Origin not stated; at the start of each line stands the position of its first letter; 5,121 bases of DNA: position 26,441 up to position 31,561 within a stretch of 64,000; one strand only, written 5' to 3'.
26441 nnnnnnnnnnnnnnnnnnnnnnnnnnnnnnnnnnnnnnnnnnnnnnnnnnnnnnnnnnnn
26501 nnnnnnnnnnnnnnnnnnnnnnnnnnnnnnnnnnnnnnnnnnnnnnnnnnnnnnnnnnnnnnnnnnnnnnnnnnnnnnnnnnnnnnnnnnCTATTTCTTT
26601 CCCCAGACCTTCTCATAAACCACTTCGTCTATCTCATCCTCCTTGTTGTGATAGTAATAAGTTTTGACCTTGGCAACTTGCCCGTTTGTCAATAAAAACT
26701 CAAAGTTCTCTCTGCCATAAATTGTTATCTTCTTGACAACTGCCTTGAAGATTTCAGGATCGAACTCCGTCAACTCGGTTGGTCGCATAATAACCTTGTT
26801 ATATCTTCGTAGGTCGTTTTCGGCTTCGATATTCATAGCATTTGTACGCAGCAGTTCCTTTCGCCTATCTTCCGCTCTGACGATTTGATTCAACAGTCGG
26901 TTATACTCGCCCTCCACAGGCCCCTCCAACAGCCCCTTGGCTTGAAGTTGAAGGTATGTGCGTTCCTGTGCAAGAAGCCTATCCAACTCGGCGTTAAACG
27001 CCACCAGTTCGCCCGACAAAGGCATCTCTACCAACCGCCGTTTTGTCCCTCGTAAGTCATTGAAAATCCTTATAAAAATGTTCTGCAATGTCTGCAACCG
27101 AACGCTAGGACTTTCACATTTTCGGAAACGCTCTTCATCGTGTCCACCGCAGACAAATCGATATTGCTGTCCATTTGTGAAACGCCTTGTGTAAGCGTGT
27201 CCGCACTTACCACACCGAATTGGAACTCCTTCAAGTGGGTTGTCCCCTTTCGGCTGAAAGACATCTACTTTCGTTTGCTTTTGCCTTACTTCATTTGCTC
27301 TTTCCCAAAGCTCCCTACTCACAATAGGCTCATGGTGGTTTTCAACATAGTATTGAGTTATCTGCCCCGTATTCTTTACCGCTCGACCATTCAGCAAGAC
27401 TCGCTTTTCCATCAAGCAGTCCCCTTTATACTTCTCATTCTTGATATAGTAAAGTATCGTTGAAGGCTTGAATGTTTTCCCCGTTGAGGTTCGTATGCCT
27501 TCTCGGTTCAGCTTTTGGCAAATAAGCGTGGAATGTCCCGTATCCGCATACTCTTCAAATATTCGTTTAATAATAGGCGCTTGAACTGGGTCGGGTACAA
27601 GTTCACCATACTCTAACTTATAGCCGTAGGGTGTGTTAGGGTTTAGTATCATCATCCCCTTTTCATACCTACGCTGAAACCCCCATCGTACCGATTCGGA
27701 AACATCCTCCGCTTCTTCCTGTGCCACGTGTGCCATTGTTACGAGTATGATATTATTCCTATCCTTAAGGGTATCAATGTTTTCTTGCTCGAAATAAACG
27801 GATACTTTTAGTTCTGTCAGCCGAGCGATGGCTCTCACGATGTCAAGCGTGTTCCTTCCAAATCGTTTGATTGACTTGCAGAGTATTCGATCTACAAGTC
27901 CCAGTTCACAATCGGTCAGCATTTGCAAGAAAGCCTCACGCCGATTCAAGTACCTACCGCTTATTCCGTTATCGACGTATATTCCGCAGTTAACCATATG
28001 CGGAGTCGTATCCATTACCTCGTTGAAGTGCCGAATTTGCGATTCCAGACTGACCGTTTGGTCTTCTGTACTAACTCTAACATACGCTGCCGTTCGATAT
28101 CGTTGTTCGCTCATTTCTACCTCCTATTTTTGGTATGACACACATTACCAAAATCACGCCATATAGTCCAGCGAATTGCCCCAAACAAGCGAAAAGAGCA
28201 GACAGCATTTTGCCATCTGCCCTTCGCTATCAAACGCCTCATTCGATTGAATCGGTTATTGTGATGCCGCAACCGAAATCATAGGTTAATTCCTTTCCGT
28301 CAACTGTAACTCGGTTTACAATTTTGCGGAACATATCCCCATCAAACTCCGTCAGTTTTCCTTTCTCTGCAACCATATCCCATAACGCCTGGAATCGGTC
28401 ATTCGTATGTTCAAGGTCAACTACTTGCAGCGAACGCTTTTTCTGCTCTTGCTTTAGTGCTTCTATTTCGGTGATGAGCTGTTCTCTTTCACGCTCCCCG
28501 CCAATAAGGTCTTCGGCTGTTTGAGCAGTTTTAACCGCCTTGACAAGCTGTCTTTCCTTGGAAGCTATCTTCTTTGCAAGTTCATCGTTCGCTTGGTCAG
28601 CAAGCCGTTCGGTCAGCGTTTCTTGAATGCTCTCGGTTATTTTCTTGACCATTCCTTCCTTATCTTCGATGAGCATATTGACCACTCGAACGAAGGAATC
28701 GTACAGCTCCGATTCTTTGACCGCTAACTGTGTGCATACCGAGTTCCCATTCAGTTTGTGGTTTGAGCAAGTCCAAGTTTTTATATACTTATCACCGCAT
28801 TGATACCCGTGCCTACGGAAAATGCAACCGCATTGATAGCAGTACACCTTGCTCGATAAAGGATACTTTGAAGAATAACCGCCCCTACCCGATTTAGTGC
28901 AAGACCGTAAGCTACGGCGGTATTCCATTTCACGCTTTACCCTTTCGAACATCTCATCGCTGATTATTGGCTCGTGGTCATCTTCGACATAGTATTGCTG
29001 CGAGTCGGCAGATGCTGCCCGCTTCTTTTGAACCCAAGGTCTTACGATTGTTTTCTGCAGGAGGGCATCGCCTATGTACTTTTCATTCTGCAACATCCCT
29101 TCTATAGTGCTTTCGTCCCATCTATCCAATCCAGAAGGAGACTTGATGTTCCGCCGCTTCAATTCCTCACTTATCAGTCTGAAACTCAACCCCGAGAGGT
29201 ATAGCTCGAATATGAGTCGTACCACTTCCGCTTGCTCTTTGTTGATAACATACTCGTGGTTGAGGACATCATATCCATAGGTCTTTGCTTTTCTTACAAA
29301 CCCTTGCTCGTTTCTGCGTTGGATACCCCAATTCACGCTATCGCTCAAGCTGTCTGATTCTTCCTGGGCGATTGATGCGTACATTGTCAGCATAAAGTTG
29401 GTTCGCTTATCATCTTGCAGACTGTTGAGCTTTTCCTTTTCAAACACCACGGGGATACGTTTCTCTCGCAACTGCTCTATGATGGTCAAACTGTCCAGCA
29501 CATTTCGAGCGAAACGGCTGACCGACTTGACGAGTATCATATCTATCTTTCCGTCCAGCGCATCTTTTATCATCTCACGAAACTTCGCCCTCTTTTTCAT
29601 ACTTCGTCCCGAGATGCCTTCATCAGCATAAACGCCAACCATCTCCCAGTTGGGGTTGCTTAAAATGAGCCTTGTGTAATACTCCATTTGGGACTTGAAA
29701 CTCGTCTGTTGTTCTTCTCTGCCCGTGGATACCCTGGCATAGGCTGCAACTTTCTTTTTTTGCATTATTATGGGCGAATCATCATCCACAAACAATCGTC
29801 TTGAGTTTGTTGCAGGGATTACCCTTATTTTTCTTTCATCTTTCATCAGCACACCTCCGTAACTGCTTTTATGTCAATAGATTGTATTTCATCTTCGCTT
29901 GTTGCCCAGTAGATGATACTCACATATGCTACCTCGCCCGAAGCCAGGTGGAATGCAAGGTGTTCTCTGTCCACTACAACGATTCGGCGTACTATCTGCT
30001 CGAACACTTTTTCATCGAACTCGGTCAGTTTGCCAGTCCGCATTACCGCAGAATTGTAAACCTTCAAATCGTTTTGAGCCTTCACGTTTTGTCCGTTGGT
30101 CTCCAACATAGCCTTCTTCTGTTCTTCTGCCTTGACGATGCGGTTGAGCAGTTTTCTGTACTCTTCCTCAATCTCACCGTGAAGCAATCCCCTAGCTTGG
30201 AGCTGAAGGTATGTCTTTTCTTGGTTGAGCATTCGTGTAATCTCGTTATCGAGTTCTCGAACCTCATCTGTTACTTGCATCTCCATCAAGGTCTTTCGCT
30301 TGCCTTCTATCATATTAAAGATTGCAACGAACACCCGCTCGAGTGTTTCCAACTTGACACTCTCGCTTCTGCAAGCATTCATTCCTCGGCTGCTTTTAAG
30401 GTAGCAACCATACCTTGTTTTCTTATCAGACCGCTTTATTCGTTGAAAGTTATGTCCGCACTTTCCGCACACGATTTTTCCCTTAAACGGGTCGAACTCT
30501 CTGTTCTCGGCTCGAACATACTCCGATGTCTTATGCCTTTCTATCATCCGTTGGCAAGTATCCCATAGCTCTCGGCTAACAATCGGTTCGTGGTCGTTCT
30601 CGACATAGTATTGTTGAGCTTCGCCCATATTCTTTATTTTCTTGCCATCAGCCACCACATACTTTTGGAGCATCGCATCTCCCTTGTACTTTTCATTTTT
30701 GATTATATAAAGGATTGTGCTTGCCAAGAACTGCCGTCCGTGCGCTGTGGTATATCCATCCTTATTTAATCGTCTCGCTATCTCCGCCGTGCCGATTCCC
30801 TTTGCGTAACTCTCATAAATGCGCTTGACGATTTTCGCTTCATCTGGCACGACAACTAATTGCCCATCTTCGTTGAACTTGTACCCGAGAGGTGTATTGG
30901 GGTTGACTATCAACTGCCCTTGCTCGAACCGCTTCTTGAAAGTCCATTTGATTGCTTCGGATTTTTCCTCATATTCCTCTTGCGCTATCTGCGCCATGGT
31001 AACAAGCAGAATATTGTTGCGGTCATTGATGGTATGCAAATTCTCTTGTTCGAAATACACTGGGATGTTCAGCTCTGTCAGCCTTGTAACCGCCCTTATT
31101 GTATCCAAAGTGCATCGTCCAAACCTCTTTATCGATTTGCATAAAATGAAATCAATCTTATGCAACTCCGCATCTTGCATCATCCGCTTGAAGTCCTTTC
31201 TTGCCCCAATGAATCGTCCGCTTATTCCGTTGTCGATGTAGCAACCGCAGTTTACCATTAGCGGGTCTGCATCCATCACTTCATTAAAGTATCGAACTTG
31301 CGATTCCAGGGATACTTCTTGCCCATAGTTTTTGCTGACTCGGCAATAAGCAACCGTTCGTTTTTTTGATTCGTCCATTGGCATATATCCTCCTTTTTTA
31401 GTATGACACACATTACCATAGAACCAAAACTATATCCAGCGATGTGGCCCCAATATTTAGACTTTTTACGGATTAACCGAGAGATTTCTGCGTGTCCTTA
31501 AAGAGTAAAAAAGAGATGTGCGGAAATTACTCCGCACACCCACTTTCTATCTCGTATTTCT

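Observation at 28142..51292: Six copies of an unusual promoter design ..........-N17-TAATRT shared by recombinases A and C and the prophage moron array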

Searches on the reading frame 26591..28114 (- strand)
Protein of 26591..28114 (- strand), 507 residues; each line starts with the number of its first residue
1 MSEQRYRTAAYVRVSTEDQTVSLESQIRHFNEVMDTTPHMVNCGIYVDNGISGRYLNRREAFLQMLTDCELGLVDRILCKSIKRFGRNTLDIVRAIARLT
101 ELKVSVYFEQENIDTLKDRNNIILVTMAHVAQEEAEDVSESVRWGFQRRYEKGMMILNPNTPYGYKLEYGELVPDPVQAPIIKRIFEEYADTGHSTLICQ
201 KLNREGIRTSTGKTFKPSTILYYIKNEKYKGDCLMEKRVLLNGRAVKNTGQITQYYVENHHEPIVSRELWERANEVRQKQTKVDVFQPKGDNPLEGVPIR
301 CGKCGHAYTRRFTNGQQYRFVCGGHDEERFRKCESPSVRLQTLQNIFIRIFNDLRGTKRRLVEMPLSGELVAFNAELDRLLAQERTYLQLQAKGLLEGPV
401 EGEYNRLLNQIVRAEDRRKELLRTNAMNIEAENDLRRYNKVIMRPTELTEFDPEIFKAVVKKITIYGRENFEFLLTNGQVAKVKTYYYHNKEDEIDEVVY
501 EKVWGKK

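Call 7: search_protein_families(library=pfam, proteins=[window:26591-28114:-], max_evalue=0.01)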
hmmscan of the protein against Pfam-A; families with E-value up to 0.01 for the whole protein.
window:26591-28114:- (507 aa): 4 families
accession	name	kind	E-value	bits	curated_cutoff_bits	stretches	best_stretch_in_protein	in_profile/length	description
PF00239.26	Resolvase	-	2.2e-28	99.6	23.3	1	9-154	2-144/145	Resolvase, N terminal domain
PF07508.19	Recombinase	-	9.9e-24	84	21.1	1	176-279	1-101/102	Recombinase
PF13408.12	Zn_ribbon_recom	-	2.1e-08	34.8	25.3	1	299-348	6-54/58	Recombinase zinc beta ribbon domain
PF14287.11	DUF4368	-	0.0036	17.9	25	0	430-470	7-47/67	Domain of unknown function (DUF4368)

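Call 67: search_protein_families(library=ncbifam, proteins=[window:26591-28114:-], max_evalue=0.01)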
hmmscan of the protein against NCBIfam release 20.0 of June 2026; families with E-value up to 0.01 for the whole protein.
window:26591-28114:- (507 aa): 7 families
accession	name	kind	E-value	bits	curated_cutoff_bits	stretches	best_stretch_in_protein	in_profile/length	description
NF047343.1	SCCmet_CcrB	equivalog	5.2e-36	124.4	900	1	5-313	6-314/542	cassette chromosome recombinase CcrB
NF041201.1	recomb_XisF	equivalog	5.8e-26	91.5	375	1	10-348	3-350/465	fdxN element excision recombinase XisF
NF047347.1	SCCmet_CcrC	equivalog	6.9e-21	74.3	900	1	7-311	4-316/558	cassette chromosome recombinase CcrC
NF047344.1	SCCmet_CcrA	equivalog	9.7e-16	57.9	700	1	8-345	4-315/442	cassette chromosome recombinase CcrA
NF009949.0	PRK13413.1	equivalog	2e-07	30.9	272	1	10-158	4-147/203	master DNA invertase Mpi family serine-type recombinase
NF033518.0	transpos_IS607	equivalog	3.3e-07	30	110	1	5-111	53-155/187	IS607 family transposase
NF049883.1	resolv_YneB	equivalog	2.1e-05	24.1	175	1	10-153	4-146/211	YneB family resolvase-like protein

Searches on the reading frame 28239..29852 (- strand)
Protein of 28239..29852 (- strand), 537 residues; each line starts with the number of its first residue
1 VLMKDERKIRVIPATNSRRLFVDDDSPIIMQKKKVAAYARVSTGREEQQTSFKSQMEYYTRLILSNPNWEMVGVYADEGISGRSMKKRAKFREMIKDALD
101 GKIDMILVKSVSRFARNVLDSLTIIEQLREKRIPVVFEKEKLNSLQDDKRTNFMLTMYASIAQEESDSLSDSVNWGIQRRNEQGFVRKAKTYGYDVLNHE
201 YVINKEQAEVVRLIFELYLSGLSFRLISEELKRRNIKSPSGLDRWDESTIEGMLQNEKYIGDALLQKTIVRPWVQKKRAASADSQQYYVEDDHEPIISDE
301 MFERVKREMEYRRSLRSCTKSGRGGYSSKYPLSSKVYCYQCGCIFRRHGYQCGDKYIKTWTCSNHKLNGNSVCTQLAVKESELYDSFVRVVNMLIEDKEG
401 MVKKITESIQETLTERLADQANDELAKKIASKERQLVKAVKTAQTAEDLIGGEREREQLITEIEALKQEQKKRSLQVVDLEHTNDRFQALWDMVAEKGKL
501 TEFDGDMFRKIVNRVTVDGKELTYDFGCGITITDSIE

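Call 7: search_protein_families(library=pfam, proteins=[window:28239-29852:-], max_evalue=0.01)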
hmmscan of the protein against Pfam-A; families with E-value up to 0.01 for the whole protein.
window:28239-29852:- (537 aa): 3 families
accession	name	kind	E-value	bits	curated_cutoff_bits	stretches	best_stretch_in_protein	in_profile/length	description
PF00239.26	Resolvase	-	3.8e-32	111.8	23.3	1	35-184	1-143/145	Resolvase, N terminal domain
PF07508.19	Recombinase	-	9.6e-26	90.4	21.1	1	206-310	2-100/102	Recombinase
PF13408.12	Zn_ribbon_recom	-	4.1e-08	33.9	25.3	1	331-391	1-57/58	Recombinase zinc beta ribbon domain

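Call 67: search_protein_families(library=ncbifam, proteins=[window:28239-29852:-], max_evalue=0.01)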
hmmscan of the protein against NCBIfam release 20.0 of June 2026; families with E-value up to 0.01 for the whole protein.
window:28239-29852:- (537 aa): 7 families
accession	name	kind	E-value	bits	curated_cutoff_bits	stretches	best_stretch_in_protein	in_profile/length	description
NF047343.1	SCCmet_CcrB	equivalog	7e-44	150.4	900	1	30-482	4-446/542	cassette chromosome recombinase CcrB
NF047347.1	SCCmet_CcrC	equivalog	2.3e-30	105.6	900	1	32-480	2-447/558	cassette chromosome recombinase CcrC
NF041201.1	recomb_XisF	equivalog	3.9e-29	101.9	375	1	37-519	3-464/465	fdxN element excision recombinase XisF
NF047344.1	SCCmet_CcrA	equivalog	2.5e-22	79.6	700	1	33-234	2-197/442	cassette chromosome recombinase CcrA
NF033518.0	transpos_IS607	equivalog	4.1e-09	36.2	110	1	30-141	51-156/187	IS607 family transposase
NF009949.0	PRK13413.1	equivalog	1.5e-07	31.3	272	1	35-193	2-150/203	master DNA invertase Mpi family serine-type recombinase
NF049883.1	resolv_YneB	equivalog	1.7e-07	30.9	175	1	35-187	2-149/211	YneB family resolvase-like protein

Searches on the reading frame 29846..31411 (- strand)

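Call 7: search_protein_families(library=pfam, proteins=[window:29846-31411:-], max_evalue=0.01)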
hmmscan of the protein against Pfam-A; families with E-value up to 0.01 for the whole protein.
window:29846-31411:- (521 aa): 4 families
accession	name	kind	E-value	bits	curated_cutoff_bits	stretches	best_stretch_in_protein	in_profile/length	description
PF07508.19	Recombinase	-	6.4e-26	91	21.1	1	189-292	1-101/102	Recombinase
PF00239.26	Resolvase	-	9.2e-22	78.1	23.3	1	20-166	2-144/145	Resolvase, N terminal domain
PF13408.12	Zn_ribbon_recom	-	7.9e-10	39.4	25.3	1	308-363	1-55/58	Recombinase zinc beta ribbon domain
PF13879.11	Hmw_CFAP97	-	0.0071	17.5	25.6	0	119-150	31-64/100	Hemingway/CFA97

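Call 67: search_protein_families(library=ncbifam, proteins=[window:29846-31384:-], max_evalue=0.01)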
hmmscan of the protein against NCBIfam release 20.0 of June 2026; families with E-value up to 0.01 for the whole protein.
window:29846-31384:- (512 aa): 5 families
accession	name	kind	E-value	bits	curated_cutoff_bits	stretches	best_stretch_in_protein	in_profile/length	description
NF047343.1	SCCmet_CcrB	equivalog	3.9e-42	144.6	900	1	6-468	5-467/542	cassette chromosome recombinase CcrB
NF047347.1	SCCmet_CcrC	equivalog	8.7e-28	97.1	900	1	11-465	6-469/558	cassette chromosome recombinase CcrC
NF041201.1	recomb_XisF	equivalog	3.6e-21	75.7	375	1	11-470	2-462/465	fdxN element excision recombinase XisF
NF047344.1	SCCmet_CcrA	equivalog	1.6e-12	47.3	700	1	8-423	2-386/442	cassette chromosome recombinase CcrA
NF033518.0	transpos_IS607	equivalog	4.5e-08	32.9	110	1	5-114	51-155/187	IS607 family transposase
